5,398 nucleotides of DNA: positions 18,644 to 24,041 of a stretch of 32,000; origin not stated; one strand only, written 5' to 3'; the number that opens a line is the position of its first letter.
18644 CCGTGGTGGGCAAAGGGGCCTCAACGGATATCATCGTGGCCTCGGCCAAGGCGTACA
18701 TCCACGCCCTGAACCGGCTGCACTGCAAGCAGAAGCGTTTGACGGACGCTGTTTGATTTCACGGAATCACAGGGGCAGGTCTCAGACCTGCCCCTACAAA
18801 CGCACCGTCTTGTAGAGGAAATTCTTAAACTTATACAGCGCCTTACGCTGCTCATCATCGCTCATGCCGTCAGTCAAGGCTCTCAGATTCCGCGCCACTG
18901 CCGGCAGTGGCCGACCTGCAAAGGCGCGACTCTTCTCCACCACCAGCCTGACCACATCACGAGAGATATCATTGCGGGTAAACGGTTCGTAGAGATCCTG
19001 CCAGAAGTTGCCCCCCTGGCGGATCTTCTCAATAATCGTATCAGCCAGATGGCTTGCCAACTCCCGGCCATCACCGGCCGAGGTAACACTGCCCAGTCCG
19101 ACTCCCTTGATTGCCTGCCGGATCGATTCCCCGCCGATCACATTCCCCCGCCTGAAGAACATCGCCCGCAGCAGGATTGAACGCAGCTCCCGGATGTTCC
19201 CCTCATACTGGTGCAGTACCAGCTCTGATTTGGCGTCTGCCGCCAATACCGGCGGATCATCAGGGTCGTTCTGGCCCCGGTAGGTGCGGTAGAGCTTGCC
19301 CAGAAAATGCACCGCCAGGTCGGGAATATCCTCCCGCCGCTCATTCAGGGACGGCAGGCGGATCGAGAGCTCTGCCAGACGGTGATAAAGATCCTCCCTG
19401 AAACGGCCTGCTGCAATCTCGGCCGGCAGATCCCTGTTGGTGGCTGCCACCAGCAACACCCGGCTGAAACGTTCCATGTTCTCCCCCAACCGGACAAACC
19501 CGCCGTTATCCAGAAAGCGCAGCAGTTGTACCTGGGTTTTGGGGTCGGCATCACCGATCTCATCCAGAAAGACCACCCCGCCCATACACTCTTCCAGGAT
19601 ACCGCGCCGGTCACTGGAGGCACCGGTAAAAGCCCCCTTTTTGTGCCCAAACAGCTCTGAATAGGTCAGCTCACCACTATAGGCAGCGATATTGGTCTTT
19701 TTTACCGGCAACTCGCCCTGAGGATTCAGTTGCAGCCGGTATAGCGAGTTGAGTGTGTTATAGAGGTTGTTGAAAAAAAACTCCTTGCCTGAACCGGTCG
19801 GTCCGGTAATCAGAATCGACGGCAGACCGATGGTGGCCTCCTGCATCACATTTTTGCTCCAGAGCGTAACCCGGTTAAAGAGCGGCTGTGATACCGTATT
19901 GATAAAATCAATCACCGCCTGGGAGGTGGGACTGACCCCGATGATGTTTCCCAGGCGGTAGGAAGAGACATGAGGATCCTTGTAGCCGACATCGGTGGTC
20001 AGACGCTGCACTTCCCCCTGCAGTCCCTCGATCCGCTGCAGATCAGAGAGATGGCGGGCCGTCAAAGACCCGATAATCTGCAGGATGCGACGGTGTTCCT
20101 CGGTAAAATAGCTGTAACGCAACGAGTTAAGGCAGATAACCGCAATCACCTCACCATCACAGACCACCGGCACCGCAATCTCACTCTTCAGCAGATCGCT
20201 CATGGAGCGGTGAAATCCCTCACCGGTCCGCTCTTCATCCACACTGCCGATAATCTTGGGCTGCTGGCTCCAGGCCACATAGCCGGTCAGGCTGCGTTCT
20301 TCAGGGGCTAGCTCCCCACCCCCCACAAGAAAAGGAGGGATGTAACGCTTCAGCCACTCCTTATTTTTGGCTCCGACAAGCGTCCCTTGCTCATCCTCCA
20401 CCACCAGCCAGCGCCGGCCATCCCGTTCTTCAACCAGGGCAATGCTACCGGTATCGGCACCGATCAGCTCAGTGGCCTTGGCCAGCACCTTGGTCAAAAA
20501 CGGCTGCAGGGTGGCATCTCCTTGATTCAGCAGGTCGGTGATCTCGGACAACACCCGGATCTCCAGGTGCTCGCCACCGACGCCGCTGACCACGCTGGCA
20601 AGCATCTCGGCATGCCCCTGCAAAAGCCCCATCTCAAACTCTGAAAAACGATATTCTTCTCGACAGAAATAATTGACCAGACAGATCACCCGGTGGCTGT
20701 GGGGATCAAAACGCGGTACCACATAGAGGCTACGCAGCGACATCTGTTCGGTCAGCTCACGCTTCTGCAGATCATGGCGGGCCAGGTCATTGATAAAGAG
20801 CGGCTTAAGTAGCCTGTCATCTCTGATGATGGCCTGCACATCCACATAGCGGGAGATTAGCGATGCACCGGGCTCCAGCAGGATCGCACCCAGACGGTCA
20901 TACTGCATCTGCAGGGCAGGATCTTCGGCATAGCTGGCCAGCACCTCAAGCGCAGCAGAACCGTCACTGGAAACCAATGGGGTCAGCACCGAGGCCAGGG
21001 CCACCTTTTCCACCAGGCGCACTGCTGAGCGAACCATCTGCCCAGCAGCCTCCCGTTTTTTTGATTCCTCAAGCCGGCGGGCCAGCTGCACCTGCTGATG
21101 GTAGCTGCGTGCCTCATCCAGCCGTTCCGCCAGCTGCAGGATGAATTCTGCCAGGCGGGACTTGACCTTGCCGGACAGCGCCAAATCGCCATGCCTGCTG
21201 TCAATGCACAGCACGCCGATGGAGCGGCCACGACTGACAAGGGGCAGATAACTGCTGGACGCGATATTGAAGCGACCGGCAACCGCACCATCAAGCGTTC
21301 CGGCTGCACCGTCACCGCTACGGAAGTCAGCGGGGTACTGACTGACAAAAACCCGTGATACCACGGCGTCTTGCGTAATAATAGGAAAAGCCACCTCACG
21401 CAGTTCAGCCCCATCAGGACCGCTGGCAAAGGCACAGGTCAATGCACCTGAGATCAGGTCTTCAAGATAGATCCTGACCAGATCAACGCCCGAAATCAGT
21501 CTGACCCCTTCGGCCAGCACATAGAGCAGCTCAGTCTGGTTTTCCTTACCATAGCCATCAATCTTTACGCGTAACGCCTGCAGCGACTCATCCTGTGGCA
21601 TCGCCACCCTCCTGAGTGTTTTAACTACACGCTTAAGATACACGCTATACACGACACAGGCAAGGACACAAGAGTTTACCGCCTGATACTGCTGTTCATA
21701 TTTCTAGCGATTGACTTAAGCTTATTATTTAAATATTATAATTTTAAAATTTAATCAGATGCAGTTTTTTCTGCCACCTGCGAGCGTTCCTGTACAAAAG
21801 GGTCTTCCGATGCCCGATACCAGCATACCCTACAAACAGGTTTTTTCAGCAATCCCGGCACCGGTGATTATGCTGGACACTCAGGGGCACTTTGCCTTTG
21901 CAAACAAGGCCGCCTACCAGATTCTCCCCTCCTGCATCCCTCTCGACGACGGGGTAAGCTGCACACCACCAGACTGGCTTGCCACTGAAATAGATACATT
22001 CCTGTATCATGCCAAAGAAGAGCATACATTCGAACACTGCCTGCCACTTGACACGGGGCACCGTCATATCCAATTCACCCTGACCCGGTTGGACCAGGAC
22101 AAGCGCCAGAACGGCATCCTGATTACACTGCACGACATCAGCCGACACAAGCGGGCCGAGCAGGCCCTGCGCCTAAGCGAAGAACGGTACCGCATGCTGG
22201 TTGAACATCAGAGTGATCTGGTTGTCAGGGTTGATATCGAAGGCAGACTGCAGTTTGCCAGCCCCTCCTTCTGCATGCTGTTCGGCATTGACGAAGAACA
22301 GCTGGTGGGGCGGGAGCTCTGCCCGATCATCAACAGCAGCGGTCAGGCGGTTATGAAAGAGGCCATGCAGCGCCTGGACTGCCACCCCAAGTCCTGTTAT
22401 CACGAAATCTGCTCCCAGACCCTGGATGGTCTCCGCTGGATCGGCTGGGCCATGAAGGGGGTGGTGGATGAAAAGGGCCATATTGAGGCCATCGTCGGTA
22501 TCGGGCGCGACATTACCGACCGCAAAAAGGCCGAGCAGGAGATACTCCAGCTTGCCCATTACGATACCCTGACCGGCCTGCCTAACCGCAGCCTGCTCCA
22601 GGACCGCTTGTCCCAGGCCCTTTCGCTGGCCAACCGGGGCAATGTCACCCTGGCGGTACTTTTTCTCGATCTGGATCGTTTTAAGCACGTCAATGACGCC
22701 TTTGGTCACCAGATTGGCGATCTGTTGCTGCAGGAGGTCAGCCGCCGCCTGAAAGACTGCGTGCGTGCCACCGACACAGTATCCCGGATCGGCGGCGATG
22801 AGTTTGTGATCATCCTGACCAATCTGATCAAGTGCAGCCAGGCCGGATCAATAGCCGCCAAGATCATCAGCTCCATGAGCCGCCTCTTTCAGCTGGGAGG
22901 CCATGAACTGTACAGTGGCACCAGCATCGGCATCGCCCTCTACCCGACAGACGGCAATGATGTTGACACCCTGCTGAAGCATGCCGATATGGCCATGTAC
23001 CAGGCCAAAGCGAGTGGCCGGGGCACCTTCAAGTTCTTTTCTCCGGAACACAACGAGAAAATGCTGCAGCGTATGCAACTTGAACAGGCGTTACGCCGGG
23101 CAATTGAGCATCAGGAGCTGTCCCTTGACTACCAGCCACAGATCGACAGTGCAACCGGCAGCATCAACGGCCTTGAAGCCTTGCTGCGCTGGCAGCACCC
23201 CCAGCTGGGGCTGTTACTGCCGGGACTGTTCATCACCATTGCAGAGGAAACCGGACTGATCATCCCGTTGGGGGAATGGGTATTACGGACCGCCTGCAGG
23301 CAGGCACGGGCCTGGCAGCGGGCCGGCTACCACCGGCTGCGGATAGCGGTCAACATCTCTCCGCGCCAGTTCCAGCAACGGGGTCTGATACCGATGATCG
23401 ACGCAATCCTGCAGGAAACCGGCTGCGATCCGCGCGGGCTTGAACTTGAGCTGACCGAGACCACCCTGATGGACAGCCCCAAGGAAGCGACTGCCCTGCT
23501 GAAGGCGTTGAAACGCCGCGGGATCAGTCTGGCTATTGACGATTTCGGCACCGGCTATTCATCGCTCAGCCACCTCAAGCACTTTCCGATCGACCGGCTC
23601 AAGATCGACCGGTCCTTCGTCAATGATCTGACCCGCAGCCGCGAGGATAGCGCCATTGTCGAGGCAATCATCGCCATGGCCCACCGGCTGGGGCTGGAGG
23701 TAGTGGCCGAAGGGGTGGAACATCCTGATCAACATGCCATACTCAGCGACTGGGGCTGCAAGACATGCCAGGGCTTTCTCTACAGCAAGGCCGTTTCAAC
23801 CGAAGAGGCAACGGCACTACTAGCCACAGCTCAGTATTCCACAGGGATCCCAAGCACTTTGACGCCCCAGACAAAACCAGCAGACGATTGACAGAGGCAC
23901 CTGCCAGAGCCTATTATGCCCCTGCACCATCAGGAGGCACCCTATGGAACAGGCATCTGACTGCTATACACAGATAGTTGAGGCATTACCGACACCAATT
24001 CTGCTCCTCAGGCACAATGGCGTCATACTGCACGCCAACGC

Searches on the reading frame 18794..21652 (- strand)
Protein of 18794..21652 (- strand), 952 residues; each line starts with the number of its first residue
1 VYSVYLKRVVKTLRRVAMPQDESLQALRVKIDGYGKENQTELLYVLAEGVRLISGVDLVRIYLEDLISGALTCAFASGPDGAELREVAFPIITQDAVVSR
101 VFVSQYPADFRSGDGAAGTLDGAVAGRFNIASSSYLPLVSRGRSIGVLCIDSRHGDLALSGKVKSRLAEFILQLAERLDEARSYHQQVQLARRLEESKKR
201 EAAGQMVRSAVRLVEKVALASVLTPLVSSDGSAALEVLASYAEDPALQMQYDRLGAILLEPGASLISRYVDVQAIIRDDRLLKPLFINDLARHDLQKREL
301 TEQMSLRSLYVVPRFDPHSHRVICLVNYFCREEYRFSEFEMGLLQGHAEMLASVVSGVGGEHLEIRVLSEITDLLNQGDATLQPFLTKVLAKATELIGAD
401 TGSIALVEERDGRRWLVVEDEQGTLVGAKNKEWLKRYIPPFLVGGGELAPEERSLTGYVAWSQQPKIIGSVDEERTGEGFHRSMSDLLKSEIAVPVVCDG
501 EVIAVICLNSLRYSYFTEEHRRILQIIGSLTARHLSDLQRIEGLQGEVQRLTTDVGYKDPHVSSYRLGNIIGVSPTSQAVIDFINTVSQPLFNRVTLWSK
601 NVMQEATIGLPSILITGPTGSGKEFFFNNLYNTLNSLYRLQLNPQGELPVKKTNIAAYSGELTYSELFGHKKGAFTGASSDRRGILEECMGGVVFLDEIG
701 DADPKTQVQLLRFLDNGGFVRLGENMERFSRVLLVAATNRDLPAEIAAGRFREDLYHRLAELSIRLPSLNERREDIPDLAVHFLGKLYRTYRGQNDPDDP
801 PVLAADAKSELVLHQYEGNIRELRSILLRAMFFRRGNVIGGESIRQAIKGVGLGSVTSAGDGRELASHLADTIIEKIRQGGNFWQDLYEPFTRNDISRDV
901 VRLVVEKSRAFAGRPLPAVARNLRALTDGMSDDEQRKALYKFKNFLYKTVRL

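Call 7: search_protein_families(library=ncbifam, proteins=[window:18794-21652:-], max_evalue=0.01)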
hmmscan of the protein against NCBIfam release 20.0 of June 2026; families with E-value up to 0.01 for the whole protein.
window:18794-21652:- (952 aa): 26 families (the best 25 are shown)
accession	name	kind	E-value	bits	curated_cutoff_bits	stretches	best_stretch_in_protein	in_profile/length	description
NF038230.1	Regu_Geo_Pelo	equivalog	0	1580.6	1200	1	22-952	2-935/935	GPMC system transcriptional regulator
NF038308.1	RNA_repair_RtcR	equivalog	3.5e-67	227.4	650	1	611-859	205-447/530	RNA repair transcriptional activator RtcR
NF003451.0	PRK05022.1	equivalog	1.7e-58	198.7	476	1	492-833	116-422/512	nitric oxide reductase transcriptional regulator NorR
TIGR01817.1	nifA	equivalog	1.8e-56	192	528.85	1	463-842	83-436/534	nif-specific transcriptional activator NifA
TIGR01818.1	ntrC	equivalog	3.2e-49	168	558.6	1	612-879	159-413/463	nitrogen regulation protein NR(I)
NF050807.1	TransRegFlbDCaul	equivalog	1.2e-45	156.2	750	1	611-847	142-364/454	sigma-54-dependent transcriptional regulator FlbD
NF008469.0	PRK11361.1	equivalog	2.9e-45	154.8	714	1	611-850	167-392/461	acetoacetate metabolism transcriptional regulator AtoC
NF007689.0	PRK10365.1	equivalog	4.1e-45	154.4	760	1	612-858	164-396/441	sigma-54-dependent response regulator transcription factor ZraR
NF041552.1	TF_PrdR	equivalog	8.7e-43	146.5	795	1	611-849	291-515/577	sigma-54 dependent transcriptional regulator PrdR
TIGR02974.1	phageshock_pspF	equivalog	2.9e-42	145.1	443.55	1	604-832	17-231/336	phage shock protein operon transcriptional activator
NF041906.1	V4R_TF_MobR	exception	1.5e-41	142.5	999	1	606-832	251-463/544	phenol degradation transcriptional regulator MobR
TIGR02915.1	PEP_resp_reg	equivalog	2.5e-41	141.9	502.6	1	612-842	164-380/445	PEP-CTERM-box response regulator transcription factor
NF051870.1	NAssimRespRegNtrX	equivalog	1.4e-40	139.6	600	1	612-838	164-372/452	nitrogen assimilation response regulator NtrX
NF011695.0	PRK15115.1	equivalog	1.4e-40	139.4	763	1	611-850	159-384/445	two-component system response regulator GlrR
NF041946.1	LuxO_transreg_Vib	equivalog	1.6e-40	139.3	800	1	602-847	148-379/463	quorum-sensing sigma-54 dependent transcriptional regulator LuxO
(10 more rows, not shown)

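Call 8: search_protein_families(library=pfam, proteins=[window:18794-21652:-], max_evalue=0.01)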
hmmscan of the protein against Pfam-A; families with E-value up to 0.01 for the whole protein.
window:18794-21652:- (952 aa): 9 families
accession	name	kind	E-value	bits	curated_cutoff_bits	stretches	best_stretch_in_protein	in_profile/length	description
PF00158.32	Sigma54_activat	-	3.8e-44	150.8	20.2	1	611-764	23-167/168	Sigma-54 interaction domain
PF01590.32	GAF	-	7.7e-20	72.2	22.4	2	382-534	2-132/133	GAF domain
PF13185.12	GAF_2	-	6.5e-19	68.9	28.6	1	380-534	2-134/136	GAF domain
PF25601.1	AAA_lid_14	-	2.9e-12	46.7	27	1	771-849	2-75/87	AAA+ ATPase lid domain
PF14532.12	Sigma54_activ_2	-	2.3e-11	44.5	25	1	683-769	62-138/138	Sigma-54 interaction domain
PF13492.12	GAF_3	-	6.6e-07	30.2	27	1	451-535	52-127/129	GAF domain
PF07724.20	AAA_2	-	5.7e-06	26.9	27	1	612-746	5-131/166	AAA domain (Cdc48 subfamily)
PF07728.20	AAA_5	-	0.00021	21.8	22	1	613-740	2-123/139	AAA domain (dynein-related subfamily)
PF01078.27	Mg_chelatase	-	0.0012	18.7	20.3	0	600-739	12-157/207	Magnesium chelatase, subunit ChlI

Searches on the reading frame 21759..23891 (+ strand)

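Call 7: search_protein_families(library=ncbifam, proteins=[window:21759-23891:+], max_evalue=0.01)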
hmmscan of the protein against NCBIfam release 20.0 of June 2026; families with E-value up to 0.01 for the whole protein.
window:21759-23891:+ (710 aa): 37 families (the best 25 are shown)
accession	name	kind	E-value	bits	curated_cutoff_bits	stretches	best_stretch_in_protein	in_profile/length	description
NF045675.1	PhdiestaseDibA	equivalog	1.3e-156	522.6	980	1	137-683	70-620/623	phosphodiesterase DibA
NF053781.1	cdiGMPphdstlr2612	equivalog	8.3e-141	470.9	1600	1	109-689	681-1266/1268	Tlr1612 family c-di-GMP phosphodiesterase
NF007474.0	PRK10060.1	equivalog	3.1e-139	465.1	782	1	147-688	116-654/663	cyclic di-GMP phosphodiesterase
NF008467.0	PRK11359.1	equivalog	1e-116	390.9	857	1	255-690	365-794/800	oxygen-sensing cyclic-di-GMP phosphodiesterase DosP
NF052458.1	PhdiestGepA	equivalog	3.1e-96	323.4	1200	1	262-683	421-836/840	phosphodiesterase GepA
NF008807.1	PRK11829.1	equivalog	3e-83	280.1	733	1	256-687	232-661/670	biofilm formation regulator HmsP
NF007298.0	PRK09776.1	equivalog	2.1e-82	277.6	1135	1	86-680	498-1098/1111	diguanylate cyclase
NF007839.0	PRK10551.1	equivalog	6.1e-54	183.5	461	1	436-689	259-511/518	cyclic di-GMP phosphodiesterase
NF052596.1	RR_EAL_PvrR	equivalog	3.3e-51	174.2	580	1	437-691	137-392/398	response regulator cyclic di-GMP phosphodiesterase PvrR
NF007423.1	PRK09966.1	equivalog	3.8e-51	174.2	325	1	257-417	230-390/390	diguanylate cyclase DgcN/YfiN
TIGR00254.1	GGDEF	domain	7.6e-43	146.1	37.4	1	265-425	4-165/168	diguanylate cyclase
NF007135.0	PRK09581.1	equivalog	1.6e-39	136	474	1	260-422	286-450/457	PleD family two-component system response regulator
NF051473.1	DigCycDgcsShew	equivalog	1.7e-39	135.9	400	1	260-425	129-289/291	diguanylate cyclase DgcS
NF045673.1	c-di-GMPRcptLapD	equivalog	1.7e-39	135.7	1020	1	262-678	232-644/647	cyclic di-GMP receptor LapD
NF038266.1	diguan_SiaD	equivalog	4e-38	131.2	290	1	259-422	87-250/252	biofilm regulation diguanylate cyclase SiaD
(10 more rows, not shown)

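Call 8: search_protein_families(library=pfam, proteins=[window:21759-23891:+], max_evalue=0.01)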
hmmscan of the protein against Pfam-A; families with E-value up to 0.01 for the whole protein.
window:21759-23891:+ (710 aa): 7 families
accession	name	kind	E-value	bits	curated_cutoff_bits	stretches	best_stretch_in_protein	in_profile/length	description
PF00563.25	EAL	-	1.8e-79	266.9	31.3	1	443-677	2-235/236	EAL domain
PF00990.26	GGDEF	-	9.7e-53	178.7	23.8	1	266-422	1-160/161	Diguanylate cyclase, GGDEF domain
PF08448.16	PAS_4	-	8.2e-21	74.7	23.1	2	148-256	1-109/110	PAS fold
PF13188.13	PAS_8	-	5.5e-13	48.8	21.8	2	142-195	1-54/65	PAS domain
PF00989.32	PAS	-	3e-12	47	22.6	1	142-252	1-113/113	PAS fold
PF13426.13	PAS_9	-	3.3e-09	37.4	27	1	156-254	6-103/103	PAS domain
PF13744.12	HTH_37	-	0.0048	17.1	27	0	427-455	5-33/80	Helix-turn-helix domain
